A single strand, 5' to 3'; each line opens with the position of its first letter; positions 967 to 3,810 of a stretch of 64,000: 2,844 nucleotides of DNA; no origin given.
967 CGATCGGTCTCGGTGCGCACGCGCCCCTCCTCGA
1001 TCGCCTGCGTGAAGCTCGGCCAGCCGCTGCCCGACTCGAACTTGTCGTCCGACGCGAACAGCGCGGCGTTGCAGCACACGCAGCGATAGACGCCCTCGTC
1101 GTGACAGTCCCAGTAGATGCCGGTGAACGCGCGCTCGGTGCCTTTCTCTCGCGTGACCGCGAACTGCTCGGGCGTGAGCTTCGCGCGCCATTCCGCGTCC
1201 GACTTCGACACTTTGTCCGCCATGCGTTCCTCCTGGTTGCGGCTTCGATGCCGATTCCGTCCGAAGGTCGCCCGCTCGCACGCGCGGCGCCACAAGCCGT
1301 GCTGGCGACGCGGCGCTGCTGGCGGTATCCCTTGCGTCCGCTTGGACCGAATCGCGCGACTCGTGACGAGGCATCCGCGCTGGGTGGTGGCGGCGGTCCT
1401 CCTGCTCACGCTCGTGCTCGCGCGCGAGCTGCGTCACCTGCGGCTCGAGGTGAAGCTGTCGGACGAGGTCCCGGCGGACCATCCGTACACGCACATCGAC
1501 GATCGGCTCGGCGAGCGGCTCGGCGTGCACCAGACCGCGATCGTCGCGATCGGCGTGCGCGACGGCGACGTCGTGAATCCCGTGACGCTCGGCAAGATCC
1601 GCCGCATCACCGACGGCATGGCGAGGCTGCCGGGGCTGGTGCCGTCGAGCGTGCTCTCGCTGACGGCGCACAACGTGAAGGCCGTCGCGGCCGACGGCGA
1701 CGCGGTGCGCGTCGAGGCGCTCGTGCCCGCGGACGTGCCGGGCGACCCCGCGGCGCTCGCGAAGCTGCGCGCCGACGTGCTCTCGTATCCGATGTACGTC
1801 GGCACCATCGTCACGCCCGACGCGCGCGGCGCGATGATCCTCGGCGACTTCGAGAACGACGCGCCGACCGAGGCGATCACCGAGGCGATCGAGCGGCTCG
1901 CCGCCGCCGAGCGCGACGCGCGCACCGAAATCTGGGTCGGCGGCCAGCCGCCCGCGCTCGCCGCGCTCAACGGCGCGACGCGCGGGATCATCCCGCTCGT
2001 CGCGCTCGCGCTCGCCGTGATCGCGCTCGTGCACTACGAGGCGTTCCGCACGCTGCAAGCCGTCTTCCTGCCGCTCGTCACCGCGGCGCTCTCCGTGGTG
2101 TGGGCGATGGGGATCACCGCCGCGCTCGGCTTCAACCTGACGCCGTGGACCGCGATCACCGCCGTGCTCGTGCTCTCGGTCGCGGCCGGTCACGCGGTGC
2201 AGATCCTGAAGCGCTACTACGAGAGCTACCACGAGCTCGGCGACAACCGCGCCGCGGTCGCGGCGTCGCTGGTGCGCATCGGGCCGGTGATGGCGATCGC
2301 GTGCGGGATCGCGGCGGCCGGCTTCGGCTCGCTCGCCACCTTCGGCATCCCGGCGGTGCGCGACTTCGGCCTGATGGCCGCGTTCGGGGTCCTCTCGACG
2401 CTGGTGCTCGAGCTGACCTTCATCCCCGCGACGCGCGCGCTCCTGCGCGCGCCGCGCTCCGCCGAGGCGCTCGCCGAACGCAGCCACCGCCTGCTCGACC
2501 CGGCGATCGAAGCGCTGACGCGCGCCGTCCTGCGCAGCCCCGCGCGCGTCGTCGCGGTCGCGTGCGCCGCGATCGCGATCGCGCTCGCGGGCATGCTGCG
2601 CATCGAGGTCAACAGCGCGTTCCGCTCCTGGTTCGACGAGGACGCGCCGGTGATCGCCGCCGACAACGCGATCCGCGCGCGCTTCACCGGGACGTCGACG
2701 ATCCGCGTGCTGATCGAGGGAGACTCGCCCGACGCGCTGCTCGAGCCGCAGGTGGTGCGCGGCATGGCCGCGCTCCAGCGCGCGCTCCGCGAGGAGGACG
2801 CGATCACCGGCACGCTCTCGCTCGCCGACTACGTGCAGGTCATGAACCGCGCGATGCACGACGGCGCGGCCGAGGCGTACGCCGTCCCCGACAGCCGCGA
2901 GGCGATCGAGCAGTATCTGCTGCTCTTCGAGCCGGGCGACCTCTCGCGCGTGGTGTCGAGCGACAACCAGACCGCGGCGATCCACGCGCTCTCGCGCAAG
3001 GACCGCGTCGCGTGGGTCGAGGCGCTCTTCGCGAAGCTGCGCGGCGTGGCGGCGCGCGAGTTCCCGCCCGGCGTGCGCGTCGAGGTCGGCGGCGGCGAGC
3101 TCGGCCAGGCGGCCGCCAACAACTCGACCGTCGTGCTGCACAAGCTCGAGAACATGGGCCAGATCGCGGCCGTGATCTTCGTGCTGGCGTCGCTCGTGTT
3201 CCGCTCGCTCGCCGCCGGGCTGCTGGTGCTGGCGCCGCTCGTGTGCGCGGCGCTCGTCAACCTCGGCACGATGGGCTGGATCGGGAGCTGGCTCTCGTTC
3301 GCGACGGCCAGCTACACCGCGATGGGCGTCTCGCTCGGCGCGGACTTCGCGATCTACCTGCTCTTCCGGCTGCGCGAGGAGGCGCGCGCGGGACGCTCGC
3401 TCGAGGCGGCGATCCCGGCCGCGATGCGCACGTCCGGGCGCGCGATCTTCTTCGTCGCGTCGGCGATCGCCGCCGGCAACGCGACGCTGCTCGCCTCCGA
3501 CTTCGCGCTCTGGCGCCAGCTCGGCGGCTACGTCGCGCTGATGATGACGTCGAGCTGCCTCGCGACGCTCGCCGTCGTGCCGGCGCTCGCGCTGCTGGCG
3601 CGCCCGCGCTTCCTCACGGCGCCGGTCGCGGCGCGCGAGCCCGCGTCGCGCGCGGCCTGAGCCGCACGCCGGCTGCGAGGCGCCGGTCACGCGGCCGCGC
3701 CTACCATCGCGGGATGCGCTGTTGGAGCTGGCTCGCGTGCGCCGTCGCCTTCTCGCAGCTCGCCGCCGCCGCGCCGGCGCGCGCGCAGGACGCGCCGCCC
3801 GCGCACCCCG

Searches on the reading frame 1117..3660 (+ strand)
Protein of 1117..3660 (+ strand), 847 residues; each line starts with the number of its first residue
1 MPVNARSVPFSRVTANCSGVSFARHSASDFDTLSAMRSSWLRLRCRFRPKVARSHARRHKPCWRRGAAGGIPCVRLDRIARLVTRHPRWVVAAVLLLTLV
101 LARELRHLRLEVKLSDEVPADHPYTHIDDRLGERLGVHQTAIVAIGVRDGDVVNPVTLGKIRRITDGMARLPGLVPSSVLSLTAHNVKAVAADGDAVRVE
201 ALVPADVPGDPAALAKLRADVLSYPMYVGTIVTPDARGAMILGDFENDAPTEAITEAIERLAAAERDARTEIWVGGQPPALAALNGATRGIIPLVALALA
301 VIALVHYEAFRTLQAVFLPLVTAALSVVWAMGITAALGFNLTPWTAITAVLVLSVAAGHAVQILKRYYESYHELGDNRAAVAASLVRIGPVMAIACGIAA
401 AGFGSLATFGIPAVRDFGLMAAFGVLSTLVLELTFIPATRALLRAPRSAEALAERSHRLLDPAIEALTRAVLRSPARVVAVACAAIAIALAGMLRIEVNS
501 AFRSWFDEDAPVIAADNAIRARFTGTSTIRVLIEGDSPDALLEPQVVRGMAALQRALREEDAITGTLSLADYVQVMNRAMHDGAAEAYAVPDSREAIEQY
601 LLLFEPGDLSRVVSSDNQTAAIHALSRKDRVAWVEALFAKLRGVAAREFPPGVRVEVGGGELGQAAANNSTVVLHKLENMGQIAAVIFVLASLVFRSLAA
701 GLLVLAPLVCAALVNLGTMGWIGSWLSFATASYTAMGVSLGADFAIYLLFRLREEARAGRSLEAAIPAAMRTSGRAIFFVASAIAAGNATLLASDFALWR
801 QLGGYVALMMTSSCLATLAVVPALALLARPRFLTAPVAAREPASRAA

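Call 68: search_protein_families(library=pfam, proteins=[window:1117-3660:+], max_evalue=0.001)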
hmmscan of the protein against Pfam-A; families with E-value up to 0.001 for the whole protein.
window:1117-3660:+ (847 aa): 2 families
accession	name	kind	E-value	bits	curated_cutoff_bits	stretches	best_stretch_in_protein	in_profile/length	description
PF03176.21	MMPL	-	3.8e-38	131.7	20.5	2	506-836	3-310/333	MMPL family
PF12349.14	Sterol-sensing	-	8.8e-08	32.6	22.3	1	320-438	13-131/153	Sterol-sensing domain of SREBP cleavage-activation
